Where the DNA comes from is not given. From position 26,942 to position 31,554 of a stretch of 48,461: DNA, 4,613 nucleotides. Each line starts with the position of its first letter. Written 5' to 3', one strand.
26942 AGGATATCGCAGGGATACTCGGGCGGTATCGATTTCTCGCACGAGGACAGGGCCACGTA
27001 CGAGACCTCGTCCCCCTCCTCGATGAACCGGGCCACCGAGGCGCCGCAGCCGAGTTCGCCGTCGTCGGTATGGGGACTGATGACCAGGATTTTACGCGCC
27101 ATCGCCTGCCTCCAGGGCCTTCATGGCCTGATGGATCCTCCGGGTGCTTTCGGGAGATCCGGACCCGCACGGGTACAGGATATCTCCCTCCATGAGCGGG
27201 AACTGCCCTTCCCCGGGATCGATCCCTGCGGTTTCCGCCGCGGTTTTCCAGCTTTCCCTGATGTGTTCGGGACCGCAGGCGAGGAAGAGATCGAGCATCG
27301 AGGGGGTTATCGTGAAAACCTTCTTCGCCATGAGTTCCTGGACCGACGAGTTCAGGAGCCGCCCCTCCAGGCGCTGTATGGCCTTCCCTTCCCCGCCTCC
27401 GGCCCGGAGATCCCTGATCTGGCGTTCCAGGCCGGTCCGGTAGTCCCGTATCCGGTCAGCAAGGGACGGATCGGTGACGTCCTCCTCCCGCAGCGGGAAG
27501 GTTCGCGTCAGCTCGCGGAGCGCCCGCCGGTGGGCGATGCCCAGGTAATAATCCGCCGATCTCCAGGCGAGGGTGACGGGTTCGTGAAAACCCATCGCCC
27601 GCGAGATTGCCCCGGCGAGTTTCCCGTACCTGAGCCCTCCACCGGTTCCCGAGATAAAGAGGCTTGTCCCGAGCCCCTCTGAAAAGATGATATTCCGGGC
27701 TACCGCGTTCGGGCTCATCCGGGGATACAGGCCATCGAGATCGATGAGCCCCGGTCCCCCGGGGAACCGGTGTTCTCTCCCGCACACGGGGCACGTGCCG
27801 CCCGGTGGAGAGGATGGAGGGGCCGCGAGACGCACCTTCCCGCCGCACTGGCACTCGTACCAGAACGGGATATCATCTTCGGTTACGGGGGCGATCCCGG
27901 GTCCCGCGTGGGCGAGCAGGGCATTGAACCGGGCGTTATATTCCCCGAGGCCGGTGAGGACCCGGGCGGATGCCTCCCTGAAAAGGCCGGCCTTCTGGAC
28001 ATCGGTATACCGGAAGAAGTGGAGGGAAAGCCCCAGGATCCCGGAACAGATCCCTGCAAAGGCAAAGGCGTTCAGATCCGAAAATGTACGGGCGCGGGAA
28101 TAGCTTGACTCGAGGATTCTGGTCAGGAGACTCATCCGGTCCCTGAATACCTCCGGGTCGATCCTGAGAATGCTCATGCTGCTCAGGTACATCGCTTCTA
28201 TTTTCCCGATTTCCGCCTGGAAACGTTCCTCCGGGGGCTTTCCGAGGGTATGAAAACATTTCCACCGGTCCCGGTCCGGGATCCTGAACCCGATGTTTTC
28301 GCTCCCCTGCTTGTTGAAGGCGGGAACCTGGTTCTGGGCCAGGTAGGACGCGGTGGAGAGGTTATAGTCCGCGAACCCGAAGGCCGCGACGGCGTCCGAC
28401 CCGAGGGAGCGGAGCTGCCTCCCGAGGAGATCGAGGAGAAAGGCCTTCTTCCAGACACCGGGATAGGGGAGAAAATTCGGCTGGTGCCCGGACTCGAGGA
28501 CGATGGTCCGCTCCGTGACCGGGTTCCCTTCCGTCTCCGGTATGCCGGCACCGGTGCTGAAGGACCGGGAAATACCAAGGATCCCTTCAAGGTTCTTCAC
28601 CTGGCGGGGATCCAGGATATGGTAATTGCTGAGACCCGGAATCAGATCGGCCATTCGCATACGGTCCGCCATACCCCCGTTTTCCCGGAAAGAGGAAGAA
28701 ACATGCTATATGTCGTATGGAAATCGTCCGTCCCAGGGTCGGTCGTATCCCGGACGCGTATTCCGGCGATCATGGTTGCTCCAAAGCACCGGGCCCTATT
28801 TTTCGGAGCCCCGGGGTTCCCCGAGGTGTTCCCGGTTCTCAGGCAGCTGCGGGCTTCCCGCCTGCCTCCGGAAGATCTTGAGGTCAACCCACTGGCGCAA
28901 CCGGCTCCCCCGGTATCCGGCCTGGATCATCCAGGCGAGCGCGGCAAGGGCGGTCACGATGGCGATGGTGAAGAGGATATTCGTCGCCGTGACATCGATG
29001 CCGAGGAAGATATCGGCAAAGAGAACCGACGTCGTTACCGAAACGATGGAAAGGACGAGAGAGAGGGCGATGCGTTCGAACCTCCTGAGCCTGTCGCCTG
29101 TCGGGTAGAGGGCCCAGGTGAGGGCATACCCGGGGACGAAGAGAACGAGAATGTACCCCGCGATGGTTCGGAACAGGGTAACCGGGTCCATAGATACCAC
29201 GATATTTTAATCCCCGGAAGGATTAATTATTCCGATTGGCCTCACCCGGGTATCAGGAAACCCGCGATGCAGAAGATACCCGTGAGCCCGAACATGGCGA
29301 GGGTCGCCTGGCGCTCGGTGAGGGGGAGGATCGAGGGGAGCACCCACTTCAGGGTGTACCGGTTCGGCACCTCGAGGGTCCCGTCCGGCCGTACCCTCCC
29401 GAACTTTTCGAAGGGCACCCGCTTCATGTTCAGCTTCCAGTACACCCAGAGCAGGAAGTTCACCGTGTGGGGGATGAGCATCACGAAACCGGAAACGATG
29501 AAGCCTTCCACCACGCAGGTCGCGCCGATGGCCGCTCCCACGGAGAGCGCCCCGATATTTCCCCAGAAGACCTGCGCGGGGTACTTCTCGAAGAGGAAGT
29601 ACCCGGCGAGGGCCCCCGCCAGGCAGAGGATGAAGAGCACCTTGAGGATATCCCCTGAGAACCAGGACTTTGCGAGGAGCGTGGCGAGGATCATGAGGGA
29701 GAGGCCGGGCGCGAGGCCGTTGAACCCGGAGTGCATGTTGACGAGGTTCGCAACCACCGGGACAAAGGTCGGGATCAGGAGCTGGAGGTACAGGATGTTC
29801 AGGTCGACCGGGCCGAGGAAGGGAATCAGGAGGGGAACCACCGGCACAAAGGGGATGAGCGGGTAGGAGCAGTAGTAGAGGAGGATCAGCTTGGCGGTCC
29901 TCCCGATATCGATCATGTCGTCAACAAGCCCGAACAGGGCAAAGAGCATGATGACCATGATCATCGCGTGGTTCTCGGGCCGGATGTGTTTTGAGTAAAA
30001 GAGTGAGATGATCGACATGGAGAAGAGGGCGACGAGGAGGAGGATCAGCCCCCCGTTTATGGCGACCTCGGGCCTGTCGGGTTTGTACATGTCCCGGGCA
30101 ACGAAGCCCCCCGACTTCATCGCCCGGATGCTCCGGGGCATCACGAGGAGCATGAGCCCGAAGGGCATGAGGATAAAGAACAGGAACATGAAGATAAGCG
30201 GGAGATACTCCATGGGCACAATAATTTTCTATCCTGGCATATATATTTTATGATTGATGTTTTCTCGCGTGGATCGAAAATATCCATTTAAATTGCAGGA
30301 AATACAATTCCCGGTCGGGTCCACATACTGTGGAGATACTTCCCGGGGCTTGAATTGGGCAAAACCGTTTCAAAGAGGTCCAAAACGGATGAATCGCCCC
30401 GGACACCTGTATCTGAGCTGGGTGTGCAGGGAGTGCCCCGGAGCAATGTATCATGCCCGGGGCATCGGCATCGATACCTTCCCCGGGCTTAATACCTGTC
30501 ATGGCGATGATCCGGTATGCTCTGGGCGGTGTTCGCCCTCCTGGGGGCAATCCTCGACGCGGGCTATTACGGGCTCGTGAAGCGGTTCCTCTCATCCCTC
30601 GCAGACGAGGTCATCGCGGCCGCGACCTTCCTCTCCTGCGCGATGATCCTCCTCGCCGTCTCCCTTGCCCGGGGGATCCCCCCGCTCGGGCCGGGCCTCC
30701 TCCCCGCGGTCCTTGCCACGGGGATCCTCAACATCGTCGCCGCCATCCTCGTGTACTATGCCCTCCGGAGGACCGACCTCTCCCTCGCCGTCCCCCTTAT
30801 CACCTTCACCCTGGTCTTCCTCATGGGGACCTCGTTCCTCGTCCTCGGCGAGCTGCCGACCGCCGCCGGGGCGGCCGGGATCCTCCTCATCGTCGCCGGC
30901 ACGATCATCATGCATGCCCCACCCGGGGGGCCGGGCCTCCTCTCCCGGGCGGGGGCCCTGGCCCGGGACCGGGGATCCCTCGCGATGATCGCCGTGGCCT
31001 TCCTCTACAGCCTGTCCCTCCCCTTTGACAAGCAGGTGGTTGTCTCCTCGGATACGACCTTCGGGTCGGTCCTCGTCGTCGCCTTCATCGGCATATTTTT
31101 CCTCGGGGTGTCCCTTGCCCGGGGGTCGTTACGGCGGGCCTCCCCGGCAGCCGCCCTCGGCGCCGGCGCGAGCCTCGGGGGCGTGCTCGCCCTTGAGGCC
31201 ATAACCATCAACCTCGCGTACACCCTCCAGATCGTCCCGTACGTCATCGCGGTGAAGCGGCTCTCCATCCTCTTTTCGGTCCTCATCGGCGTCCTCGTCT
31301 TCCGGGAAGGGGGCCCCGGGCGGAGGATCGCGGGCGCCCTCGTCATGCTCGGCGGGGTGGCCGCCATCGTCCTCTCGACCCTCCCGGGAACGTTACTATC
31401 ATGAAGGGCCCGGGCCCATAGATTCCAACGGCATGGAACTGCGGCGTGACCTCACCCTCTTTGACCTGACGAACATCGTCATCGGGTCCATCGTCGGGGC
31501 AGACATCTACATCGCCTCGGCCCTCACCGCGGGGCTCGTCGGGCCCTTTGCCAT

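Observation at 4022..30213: Archaeal counterpart of the bacterial exosortase/PEP-CTERM EPS locus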

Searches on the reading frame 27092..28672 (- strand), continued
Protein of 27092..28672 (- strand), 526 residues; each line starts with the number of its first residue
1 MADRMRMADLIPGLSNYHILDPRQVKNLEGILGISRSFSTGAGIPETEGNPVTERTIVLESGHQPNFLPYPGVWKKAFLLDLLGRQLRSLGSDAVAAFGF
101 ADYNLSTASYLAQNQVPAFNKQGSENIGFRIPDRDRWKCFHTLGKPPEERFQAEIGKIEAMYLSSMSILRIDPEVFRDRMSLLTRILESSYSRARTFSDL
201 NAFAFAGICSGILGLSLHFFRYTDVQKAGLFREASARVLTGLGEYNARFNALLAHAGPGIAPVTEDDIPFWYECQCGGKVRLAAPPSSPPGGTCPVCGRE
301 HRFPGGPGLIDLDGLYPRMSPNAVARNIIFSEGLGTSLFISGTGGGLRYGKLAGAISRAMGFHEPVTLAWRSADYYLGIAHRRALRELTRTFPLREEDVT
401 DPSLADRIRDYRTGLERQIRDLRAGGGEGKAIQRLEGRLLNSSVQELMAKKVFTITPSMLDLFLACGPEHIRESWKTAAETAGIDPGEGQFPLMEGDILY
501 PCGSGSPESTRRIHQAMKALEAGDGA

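Call 61: search_protein_families(library=pfam, proteins=[L115:16689-17735:+, L074:6008-7012:+, L074:7983-8795:+, L113:9657-10673:+, L115:12937-13719:+, L115:17804-19120:+], max_evalue=0.1)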
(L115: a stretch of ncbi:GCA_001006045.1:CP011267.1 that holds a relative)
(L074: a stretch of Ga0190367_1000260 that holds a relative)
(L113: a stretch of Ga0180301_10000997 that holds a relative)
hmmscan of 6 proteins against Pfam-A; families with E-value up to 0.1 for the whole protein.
L115:16689-17735:+ (348 aa): 0 families

L074:6008-7012:+ (334 aa): 0 families

L074:7983-8795:+ (270 aa): 7 families
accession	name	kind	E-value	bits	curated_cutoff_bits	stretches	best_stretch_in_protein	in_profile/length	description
PF14258.12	DUF4350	-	1.4e-08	35.6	30.4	1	70-235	18-180/181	Domain of unknown function (DUF4350)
PF03345.20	OST48_N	-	2.2e-05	24.3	36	1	55-190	9-153/246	OST48, N-terminal domain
PF09822.16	ABC_transp_aux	-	0.00017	21.3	34.7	1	59-122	16-79/288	ABC-type uncharacterized transport system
PF08532.16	Glyco_hydro_42M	-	0.00045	20.2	25.8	1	36-123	5-91/207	Beta-galactosidase trimerisation domain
PF09960.14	DUF2194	-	0.00055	18.8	30.4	1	76-148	72-145/582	Uncharacterised protein conserved in bacteria (DUF2194)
PF06283.17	ThuA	-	0.00067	20.4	33.4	1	49-158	10-127/209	Trehalose utilisation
PF13709.12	DUF4159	-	0.0063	16.5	25.9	1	100-172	64-131/202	Domain of unknown function (DUF4159)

L113:9657-10673:+ (338 aa): 0 families

L115:12937-13719:+ (260 aa): 0 families

L115:17804-19120:+ (438 aa): 5 families
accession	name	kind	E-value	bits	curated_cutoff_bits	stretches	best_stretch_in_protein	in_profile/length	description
PF01522.26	Polysacc_deac_1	-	0.00052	20.4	23.1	1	204-292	21-85/124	Polysaccharide deacetylase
PF10096.14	DUF2334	-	0.016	15.3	26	1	242-278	45-82/203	Uncharacterized protein conserved in bacteria (DUF2334)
PF23019.1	DUF7033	-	0.031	15.1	27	1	112-163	38-86/90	Family of unknown function (DUF7033)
PF15456.11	Uds1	-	0.038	14.7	28.8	0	149-187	14-57/123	Up-regulated During Septation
PF01329.24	Pterin_4a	-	0.072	13.7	26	0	360-398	25-63/91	Pterin 4 alpha carbinolamine dehydratase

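Call 75: search_protein_families(library=ncbifam, proteins=[L115:12109-12930:+, L074:6907-7893:+, L091:8121-9014:+, L096:8699-9604:+, L107:12960-13850:+, L113:2720-3589:+], max_evalue=0.0001)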
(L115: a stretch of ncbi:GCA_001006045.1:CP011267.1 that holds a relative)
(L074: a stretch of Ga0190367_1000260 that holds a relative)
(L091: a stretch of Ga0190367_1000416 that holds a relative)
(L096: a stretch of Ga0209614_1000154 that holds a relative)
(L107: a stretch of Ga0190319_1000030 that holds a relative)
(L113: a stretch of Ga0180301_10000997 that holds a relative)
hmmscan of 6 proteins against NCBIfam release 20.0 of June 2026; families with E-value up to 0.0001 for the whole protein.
L115:12109-12930:+ (273 aa): 3 families
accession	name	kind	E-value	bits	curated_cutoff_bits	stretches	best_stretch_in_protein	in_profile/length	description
TIGR03762.1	archaeo_artC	exception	1.6e-39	136.4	100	1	16-265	13-265/274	archaeosortase C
TIGR04178.1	exo_archaeo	signature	9.6e-13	48.2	23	1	181-268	2-89/97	exosortase/archaeosortase family protein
NF035943.2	exosort_XrtV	exception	2.3e-07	30.4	313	1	37-262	38-254/270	exosortase V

L074:6907-7893:+ (329 aa): 4 families
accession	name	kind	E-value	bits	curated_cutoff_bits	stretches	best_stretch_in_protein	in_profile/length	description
TIGR03762.1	archaeo_artC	exception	7.7e-47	160.4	100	1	58-321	7-271/274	archaeosortase C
TIGR04178.1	exo_archaeo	signature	1.6e-13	50.7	23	1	232-323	3-93/97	exosortase/archaeosortase family protein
NF035943.2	exosort_XrtV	exception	3.1e-11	43.1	313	1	91-319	44-261/270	exosortase V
NF033770.1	exosort_XrtT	exception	2.6e-06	26.3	250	1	64-323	17-266/472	exosortase T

L091:8121-9014:+ (298 aa): 6 families
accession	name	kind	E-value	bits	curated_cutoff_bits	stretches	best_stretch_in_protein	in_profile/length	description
TIGR03762.1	archaeo_artC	exception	1.3e-49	169.5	100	1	29-295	3-270/274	archaeosortase C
TIGR04178.1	exo_archaeo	signature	2.6e-14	53.3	23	1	206-296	2-91/97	exosortase/archaeosortase family protein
TIGR02602.1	8TM_EpsH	subfamily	9.3e-07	28.6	105.55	1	58-290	13-231/241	exosortase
TIGR03110.1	exosort_Gpos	exception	1.5e-06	28.2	102.75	1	145-294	27-173/187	exosortase family protein XrtG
NF033464.1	cyanoexo_CrtC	exception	5.8e-05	22.8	225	1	41-295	23-270/278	cyanoexosortase C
NF033770.1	exosort_XrtT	exception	9.2e-05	21.2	250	1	204-295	168-263/472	exosortase T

L096:8699-9604:+ (302 aa): 3 families
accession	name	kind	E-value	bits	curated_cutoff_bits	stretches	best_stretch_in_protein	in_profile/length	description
TIGR03762.1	archaeo_artC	exception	2.1e-44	152.4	100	1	15-285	4-272/274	archaeosortase C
TIGR04178.1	exo_archaeo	signature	1.4e-12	47.7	23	1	195-284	3-91/97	exosortase/archaeosortase family protein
NF035943.2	exosort_XrtV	exception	4.4e-05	22.9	313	1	193-280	171-259/270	exosortase V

L107:12960-13850:+ (297 aa): 2 families
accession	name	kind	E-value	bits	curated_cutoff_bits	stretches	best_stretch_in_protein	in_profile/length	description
TIGR03762.1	archaeo_artC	exception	3e-42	145.4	100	1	28-296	3-272/274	archaeosortase C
TIGR04178.1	exo_archaeo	signature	2.3e-12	47.1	23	1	205-295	2-91/97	exosortase/archaeosortase family protein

L113:2720-3589:+ (290 aa): 4 families
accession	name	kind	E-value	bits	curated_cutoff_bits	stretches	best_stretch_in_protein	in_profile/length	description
TIGR03762.1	archaeo_artC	exception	6.9e-40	137.6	100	1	17-280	3-269/274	archaeosortase C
TIGR04178.1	exo_archaeo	signature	3.1e-14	53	23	1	192-282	2-91/97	exosortase/archaeosortase family protein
NF033770.1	exosort_XrtT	exception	4.4e-08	32.1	250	1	167-281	149-263/472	exosortase T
NF035943.2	exosort_XrtV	exception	1.3e-06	28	313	1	49-278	39-259/270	exosortase V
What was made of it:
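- On Archaeosortase C (TIGR03762): Archaeosortases in L115, L074, L091, L096, L107 and L113 score 136-170 bits with the same model (call 75).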

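Call 85: find_encoding_contigs(protein=P0130, flank=10000, max_places=1)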
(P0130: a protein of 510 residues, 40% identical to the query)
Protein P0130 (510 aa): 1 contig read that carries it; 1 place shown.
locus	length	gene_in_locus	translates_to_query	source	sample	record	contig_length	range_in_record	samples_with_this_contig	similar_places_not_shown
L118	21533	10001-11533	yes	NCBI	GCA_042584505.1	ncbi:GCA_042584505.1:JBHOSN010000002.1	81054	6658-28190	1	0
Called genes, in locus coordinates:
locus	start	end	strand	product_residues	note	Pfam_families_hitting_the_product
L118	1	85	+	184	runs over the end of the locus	-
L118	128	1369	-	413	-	PF03721:UDPG_MGDP_dh_N, PF00984:UDPG_MGDP_dh, PF03720:UDPG_MGDP_dh_C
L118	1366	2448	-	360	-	PF01041:DegT_DnrJ_EryC1, PF01212:Beta_elim_lyase (faint), PF00266:Aminotran_5 (faint), PF01053:Cys_Met_Meta_PP (weak)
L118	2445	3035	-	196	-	PF25084:LbH_EIF2B, PF00132:Hexapep (weak), PF25087:GMPPB_C (weak), PF14602:Hexapep_2 (weak), PF00132:Hexapep, PF14602:Hexapep_2 (weak)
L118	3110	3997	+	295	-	PF09721:Exosortase_EpsH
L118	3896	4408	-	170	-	PF04307:YdjM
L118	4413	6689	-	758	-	-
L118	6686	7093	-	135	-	-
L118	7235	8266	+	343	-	PF00953:Glycos_transf_4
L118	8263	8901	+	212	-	PF02585:PIG-L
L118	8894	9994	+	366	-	PF04007:DUF354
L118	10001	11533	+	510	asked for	-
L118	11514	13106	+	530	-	-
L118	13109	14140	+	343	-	PF02388:FemAB (faint), PF13480:Acetyltransf_6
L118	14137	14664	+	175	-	PF14602:Hexapep_2 (faint), PF00132:Hexapep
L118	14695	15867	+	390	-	PF02655:ATP-grasp_3, PF02786:CPSase_L_D2 (faint), PF15632:ATPgrasp_Ter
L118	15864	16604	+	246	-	PF02811:PHP (faint)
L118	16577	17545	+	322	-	PF00535:Glycos_transf_2, PF10111:Glyco_tranf_2_2, PF13506:Glyco_transf_21 (weak), PF13641:Glyco_tranf_2_3, PF13632:Glyco_trans_2_3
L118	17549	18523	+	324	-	PF00535:Glycos_transf_2, PF10111:Glyco_tranf_2_2, PF13641:Glyco_tranf_2_3, PF13632:Glyco_trans_2_3 (weak)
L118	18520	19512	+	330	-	PF00535:Glycos_transf_2, PF13641:Glyco_tranf_2_3, PF10111:Glyco_tranf_2_2 (weak), PF13632:Glyco_trans_2_3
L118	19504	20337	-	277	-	PF01522:Polysacc_deac_1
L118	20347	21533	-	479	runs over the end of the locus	PF01943:Polysacc_synt, PF13440:Polysacc_synt_3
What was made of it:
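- On Wbp/Vim linking-sugar pathway: Dehydrogenase, DegT and Hexapep genes are present in Altiarchaeota locus L118 (call 85).
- Closest known: Porphyromonas gingivalis Wbp/Vim linking-sugar pathway with the PorU sortase. Same: Altiarchaeota locus L118 also has Wbp-like genes (call 85).
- An Altiarchaeota locus adds Wbp-type dehydrogenase, aminotransferase and acetyltransferase genes next to the sortase (call 85).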

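Call 86: find_encoding_contigs(protein=P0102, flank=10000, max_places=1)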
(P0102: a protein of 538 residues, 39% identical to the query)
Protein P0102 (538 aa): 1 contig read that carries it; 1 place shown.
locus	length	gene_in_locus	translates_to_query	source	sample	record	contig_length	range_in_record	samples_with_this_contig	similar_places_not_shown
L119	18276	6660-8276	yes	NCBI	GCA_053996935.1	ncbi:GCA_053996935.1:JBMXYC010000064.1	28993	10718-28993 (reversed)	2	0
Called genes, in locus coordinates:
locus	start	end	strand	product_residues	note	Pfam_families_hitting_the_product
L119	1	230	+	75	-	?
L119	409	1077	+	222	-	PF09886:DUF2113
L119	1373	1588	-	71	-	PF00125:Histone, PF00808:CBFD_NFYB_HMF, PF15511:CENP-T_C (weak)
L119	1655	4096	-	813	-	PF03104:DNA_pol_B_exo1, PF13482:RNase_H_2, PF10108:DNA_pol_B_exo2 (weak), PF00136:DNA_pol_B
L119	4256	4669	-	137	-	PF02663:FmdE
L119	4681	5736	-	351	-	PF01368:DHH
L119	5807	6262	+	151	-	PF04892:VanZ-LLP1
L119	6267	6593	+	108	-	PF07760:DUF1616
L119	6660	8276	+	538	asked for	-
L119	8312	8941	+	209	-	PF02585:PIG-L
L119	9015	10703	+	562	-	PF00118:Cpn60_TCP1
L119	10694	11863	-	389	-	PF02771:Acyl-CoA_dh_N, PF02770:Acyl-CoA_dh_M, PF00441:Acyl-CoA_dh_1, PF08028:Acyl-CoA_dh_2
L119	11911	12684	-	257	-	PF04055:Radical_SAM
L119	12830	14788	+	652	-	PF00890:FAD_binding_2 (weak), PF03486:HI0933_like (weak), PF07992:Pyr_redox_2 (weak), PF12831:FAD_oxidored, PF13450:NAD_binding_8 (weak), PF00037:Fer4 (weak), PF12838:Fer4_7, PF13187:Fer4_9 (weak), +5 more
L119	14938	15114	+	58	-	-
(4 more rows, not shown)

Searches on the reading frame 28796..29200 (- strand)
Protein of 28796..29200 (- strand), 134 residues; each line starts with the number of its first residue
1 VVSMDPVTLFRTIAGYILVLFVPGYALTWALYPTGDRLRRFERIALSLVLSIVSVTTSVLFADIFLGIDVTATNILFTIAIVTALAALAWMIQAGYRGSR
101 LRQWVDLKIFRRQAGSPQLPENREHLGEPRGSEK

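Call 6: search_protein_families(library=ncbifam, proteins=[window:28796-29200:-], max_evalue=0.01)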
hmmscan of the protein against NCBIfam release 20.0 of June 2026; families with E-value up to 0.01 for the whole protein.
window:28796-29200:- (134 aa): 0 families

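Call 8: search_protein_families(library=pfam, proteins=[window:28796-29200:-], max_evalue=0.01)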
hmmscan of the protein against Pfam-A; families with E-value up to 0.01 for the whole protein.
window:28796-29200:- (134 aa): 1 family
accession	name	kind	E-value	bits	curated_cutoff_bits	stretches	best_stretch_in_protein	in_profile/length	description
PF07760.16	DUF1616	-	2.2e-14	53.8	31.6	1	4-89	16-112/307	Protein of unknown function (DUF1616)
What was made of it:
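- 28796..29200 (-): DUF1616 N-terminal (3-TM) half. PF07760 53.8 bits (call 8).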

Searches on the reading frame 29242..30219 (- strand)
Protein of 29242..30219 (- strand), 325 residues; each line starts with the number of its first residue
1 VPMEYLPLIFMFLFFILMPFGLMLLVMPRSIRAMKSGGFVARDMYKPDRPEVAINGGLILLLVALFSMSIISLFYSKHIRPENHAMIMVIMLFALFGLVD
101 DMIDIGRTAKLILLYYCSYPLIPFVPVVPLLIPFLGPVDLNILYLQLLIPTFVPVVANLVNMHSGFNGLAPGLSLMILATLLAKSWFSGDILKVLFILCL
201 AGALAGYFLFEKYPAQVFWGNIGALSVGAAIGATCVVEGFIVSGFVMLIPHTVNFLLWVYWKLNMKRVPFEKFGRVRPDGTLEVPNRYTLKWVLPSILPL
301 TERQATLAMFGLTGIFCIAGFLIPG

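Call 6: search_protein_families(library=ncbifam, proteins=[window:29242-30219:-], max_evalue=0.01)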
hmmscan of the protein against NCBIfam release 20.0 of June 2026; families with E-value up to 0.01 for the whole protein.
window:29242-30219:- (325 aa): 2 families
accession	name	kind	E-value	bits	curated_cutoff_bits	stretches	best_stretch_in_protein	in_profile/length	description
NF053644.1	MraY_archaea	equivalog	1.5e-10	41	450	1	131-248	169-285/340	pseudomurein biosynthesis MraY family phospho-N-acetylmuramoyl-pentapeptide-transferase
TIGR00445.1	mraY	equivalog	2.5e-10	40.3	192.05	1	56-247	39-258/321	phospho-N-acetylmuramoyl-pentapeptide-transferase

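Call 8: search_protein_families(library=pfam, proteins=[window:29242-30219:-], max_evalue=0.01)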
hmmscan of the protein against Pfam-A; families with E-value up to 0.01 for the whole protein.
window:29242-30219:- (325 aa): 1 family
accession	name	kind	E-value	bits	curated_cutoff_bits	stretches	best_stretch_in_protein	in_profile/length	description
PF00953.26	Glycos_transf_4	-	4.1e-24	85.8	27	1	85-236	3-157/160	Glycosyl transferase family 4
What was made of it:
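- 29242..30219 (-): Polyprenyl-phosphate HexNAc-1-P transferase family protein (MraY/WecA/AglH type); first gene of the operon. PF00953 85.8 bits (call 8).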

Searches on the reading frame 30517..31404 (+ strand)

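Call 6: search_protein_families(library=ncbifam, proteins=[window:30517-31404:+], max_evalue=0.01)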
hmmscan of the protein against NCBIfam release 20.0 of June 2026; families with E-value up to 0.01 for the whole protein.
window:30517-31404:+ (295 aa): 1 family
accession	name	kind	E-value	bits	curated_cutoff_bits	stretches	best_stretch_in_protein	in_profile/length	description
TIGR03340.1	phn_DUF6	hypoth_equivalog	2.9e-10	40.3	288.15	1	5-283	4-280/281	phosphonate utilization associated putative membrane protein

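Call 8: search_protein_families(library=pfam, proteins=[window:30517-31404:+], max_evalue=0.01)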
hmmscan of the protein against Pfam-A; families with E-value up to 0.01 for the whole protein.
window:30517-31404:+ (295 aa): 2 families
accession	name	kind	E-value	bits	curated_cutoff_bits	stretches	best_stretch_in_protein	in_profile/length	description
PF00892.27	EamA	-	1.1e-16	61.7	28.2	1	2-132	2-133/135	EamA-like transporter family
PF10639.15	TMEM234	-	0.00027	21.4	30.1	1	66-132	45-112/113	Putative transmembrane family 234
